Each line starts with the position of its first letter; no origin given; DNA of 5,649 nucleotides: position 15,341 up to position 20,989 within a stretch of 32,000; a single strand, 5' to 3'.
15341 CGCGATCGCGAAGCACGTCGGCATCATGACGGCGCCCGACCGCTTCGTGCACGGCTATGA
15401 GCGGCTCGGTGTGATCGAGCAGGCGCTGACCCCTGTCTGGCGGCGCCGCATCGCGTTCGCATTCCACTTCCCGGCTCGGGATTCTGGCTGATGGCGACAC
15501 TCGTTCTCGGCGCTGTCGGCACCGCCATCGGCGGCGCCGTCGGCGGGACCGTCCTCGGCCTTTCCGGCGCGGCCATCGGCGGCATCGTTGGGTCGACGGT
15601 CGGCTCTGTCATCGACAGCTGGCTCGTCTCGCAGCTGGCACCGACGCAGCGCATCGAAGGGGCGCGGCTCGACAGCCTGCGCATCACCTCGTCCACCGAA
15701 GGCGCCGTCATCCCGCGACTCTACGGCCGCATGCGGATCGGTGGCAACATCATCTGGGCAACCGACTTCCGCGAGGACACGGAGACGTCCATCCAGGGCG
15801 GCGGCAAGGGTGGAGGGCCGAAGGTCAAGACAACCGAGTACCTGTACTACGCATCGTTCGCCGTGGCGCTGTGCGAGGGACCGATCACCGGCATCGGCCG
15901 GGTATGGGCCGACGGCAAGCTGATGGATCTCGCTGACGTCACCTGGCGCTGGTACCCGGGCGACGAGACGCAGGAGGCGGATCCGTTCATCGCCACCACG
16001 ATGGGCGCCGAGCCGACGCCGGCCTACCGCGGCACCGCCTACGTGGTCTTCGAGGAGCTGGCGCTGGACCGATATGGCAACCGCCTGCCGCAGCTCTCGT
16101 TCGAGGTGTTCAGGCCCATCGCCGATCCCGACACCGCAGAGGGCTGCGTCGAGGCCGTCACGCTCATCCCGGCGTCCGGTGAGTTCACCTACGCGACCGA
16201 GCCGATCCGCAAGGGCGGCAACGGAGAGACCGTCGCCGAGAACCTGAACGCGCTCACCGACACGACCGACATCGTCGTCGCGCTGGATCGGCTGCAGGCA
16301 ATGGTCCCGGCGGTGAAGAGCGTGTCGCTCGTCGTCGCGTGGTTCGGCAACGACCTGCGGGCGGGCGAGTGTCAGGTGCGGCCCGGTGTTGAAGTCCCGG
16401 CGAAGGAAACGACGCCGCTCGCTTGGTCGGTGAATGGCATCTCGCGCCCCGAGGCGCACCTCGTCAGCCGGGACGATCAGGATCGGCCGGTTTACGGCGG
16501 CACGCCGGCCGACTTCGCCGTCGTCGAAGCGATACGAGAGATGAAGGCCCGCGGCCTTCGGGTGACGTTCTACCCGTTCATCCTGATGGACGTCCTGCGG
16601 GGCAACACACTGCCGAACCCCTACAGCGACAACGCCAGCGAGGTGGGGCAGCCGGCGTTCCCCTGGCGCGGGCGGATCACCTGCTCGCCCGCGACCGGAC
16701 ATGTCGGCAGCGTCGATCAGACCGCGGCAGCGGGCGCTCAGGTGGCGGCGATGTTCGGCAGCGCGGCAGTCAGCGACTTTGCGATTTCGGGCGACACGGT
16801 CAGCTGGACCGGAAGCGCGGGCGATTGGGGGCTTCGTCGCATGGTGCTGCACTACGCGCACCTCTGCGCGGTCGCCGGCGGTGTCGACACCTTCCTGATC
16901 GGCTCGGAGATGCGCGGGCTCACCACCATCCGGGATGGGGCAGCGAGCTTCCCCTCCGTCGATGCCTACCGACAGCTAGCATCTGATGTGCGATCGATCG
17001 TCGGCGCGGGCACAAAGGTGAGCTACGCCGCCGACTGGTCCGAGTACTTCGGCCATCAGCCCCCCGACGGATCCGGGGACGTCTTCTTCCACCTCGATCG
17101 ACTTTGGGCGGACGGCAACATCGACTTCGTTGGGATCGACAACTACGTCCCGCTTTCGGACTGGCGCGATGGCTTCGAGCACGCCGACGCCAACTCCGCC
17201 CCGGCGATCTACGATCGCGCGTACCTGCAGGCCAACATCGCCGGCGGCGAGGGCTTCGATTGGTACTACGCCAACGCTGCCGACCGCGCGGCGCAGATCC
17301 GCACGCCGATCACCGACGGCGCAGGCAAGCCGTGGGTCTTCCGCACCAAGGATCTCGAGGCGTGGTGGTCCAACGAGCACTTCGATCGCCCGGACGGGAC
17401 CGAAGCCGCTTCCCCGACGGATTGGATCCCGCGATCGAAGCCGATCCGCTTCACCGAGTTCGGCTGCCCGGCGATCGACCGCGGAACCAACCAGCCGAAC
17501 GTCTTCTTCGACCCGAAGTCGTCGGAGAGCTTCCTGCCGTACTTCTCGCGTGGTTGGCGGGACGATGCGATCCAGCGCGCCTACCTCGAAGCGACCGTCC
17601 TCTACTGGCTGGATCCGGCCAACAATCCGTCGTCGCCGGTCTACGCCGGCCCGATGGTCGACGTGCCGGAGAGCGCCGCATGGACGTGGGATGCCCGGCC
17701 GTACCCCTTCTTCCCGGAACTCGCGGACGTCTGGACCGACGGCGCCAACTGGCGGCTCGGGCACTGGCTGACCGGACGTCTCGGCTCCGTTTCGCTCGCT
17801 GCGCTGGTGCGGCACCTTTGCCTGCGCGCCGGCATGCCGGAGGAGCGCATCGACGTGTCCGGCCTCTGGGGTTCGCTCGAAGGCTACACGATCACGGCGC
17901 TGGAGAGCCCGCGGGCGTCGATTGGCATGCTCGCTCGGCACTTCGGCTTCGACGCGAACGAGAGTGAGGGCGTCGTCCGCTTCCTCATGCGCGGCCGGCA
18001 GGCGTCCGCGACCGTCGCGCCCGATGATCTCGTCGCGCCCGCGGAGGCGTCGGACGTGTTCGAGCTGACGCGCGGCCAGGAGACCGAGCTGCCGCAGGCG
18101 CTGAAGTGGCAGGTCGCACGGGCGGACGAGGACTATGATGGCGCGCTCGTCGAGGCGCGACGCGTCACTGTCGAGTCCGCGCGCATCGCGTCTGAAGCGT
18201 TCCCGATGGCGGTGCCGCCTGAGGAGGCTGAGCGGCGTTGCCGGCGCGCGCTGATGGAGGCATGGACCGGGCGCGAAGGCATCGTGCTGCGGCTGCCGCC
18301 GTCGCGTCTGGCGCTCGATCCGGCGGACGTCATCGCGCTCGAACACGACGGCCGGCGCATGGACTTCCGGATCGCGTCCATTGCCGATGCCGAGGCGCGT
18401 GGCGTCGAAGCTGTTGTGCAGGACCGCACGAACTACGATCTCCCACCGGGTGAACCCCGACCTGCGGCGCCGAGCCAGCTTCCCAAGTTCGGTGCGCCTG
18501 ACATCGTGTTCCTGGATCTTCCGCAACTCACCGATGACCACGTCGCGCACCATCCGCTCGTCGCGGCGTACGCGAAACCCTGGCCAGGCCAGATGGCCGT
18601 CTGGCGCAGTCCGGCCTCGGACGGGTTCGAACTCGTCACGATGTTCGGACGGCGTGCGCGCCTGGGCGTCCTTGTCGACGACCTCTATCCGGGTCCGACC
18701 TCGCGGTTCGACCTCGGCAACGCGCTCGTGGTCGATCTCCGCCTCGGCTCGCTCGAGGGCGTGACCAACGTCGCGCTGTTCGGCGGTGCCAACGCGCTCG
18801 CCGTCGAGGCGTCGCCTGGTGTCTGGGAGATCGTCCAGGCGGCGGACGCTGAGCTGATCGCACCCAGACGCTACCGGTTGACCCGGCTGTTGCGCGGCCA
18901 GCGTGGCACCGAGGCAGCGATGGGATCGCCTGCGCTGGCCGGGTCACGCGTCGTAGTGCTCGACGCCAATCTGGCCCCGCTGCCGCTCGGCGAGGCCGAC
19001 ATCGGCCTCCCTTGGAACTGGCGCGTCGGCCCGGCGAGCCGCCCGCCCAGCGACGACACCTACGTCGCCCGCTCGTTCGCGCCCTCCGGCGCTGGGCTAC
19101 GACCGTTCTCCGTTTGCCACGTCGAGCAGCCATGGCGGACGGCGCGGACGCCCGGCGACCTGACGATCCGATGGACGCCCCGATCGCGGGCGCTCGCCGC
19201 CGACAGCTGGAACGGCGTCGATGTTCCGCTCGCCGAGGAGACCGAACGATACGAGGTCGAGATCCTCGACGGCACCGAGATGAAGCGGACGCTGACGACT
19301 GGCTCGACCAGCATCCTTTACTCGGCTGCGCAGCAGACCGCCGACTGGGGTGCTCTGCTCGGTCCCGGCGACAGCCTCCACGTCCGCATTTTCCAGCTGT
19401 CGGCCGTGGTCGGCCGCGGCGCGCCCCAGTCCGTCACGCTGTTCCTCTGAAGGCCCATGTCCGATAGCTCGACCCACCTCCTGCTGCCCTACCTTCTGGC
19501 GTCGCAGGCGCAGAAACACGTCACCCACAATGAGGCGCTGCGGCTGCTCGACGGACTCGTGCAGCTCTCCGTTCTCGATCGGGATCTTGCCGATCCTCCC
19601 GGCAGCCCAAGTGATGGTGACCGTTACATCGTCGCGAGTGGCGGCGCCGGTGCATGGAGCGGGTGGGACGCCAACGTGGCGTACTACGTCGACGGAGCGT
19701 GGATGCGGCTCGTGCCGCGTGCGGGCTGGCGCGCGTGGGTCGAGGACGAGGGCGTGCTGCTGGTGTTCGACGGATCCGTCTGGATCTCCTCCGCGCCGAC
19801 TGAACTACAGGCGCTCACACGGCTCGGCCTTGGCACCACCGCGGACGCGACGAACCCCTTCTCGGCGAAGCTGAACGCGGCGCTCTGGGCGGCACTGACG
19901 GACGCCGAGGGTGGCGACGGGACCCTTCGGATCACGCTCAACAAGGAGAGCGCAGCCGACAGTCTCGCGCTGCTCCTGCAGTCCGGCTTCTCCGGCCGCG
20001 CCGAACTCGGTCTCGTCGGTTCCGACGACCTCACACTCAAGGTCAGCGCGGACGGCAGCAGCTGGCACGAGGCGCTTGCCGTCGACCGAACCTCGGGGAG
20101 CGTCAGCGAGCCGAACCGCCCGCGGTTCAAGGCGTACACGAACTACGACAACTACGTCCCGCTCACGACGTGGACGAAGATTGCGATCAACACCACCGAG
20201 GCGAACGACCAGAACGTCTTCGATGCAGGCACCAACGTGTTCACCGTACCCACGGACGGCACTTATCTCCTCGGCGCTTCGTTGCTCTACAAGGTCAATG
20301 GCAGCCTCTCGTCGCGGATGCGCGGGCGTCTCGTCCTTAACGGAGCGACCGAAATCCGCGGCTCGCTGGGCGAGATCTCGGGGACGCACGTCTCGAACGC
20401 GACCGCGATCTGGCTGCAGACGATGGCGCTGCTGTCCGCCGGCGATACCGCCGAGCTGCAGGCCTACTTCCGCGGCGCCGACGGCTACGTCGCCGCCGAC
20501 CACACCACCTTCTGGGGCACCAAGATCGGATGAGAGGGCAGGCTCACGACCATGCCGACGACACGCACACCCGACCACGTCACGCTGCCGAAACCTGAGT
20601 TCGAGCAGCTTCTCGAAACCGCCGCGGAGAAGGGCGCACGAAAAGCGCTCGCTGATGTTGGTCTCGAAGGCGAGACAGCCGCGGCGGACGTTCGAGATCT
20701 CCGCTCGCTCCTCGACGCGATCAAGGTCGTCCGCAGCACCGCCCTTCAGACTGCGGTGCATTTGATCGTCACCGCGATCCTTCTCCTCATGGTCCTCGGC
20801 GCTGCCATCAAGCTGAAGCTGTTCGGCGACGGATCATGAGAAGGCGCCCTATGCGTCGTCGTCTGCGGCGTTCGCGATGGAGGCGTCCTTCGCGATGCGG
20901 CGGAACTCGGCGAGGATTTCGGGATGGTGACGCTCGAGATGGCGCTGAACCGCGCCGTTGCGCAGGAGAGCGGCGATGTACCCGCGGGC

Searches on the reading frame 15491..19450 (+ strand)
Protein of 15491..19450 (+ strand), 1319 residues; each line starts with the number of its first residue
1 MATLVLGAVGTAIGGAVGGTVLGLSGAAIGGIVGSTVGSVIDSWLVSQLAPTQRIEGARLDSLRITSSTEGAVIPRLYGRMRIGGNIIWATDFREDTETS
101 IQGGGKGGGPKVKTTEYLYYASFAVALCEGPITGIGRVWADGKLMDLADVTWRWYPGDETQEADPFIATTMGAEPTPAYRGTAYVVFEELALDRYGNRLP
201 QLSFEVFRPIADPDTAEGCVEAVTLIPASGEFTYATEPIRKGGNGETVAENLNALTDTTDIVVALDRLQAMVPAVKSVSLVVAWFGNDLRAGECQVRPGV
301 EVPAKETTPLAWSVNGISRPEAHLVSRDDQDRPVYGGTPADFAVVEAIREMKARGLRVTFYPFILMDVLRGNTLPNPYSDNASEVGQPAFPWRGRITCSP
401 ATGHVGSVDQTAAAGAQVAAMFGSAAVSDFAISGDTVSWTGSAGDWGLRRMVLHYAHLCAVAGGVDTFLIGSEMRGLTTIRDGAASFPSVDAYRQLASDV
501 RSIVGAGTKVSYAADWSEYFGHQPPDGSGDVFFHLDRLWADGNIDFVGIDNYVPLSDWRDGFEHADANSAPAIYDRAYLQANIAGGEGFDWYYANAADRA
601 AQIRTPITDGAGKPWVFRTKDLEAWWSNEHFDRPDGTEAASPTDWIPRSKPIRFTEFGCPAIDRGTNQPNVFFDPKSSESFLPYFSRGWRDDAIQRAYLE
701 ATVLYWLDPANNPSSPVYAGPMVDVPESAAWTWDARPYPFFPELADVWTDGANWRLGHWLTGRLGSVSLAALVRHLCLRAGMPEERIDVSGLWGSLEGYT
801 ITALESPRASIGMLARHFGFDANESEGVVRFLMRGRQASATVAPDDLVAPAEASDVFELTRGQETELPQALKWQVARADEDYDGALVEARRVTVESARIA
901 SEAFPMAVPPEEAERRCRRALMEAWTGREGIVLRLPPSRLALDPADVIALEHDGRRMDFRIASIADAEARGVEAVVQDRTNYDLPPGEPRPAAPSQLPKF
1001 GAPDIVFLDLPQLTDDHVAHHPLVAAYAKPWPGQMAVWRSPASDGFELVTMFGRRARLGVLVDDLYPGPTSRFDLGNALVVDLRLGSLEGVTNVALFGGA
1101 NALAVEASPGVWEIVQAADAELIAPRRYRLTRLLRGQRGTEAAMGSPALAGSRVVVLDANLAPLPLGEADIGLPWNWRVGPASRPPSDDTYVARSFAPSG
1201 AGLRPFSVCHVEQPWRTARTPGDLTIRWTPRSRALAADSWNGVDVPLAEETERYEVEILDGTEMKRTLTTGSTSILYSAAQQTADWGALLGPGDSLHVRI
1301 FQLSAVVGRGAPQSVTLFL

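Call 9: search_protein_families(library=pfam, proteins=[window:15491-19450:+], max_evalue=0.001)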
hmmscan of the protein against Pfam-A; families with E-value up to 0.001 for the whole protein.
window:15491-19450:+ (1319 aa): 3 families
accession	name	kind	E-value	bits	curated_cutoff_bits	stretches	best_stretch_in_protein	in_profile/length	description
PF13547.12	GTA_TIM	-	2.2e-152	507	27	1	446-742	1-299/299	GTA TIM-barrel-like domain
PF13550.12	Phage-tail_3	-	7.2e-40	137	23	1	805-965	4-163/164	Putative phage tail protein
PF23666.2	Rcc01698_C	-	1.5e-27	96.3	27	1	1056-1155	1-98/98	Rcc01698-like, C-terminal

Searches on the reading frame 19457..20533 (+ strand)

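Call 9: search_protein_families(library=pfam, proteins=[window:19457-20533:+], max_evalue=0.001)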
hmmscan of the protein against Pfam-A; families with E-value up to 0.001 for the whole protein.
window:19457-20533:+ (358 aa): 2 families
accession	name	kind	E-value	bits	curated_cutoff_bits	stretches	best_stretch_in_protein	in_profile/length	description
PF10983.13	DUF2793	-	1.8e-33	114.7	27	1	24-109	1-86/87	Protein of unknown function (DUF2793)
PF18573.7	BclA_C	-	1.4e-06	28.6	38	1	240-336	18-105/128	BclA C-terminal domain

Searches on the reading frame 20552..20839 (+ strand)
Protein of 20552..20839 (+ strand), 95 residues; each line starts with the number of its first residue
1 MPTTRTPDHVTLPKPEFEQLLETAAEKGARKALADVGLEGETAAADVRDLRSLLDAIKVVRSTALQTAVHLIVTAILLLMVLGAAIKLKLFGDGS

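Call 71: search_protein_families(library=pfam, proteins=[window:20552-20839:+], max_evalue=0.01)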
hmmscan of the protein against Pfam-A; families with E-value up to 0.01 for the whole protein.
window:20552-20839:+ (95 aa): 1 family
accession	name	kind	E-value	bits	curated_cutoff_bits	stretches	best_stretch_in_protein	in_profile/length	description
PF19622.4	DUF6127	-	1.5e-23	83.1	27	1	16-77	2-63/63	Family of unknown function (DUF6127)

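Call 107: search_protein_families(library=phrogs, proteins=[window:20552-20839:+], max_evalue=0.001)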
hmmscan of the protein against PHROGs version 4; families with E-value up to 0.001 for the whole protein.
window:20552-20839:+ (95 aa): 1 family
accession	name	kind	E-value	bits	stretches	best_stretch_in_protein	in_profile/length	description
phrog_10540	-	unknown function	1.7e-31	109.3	1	5-93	7-95/97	-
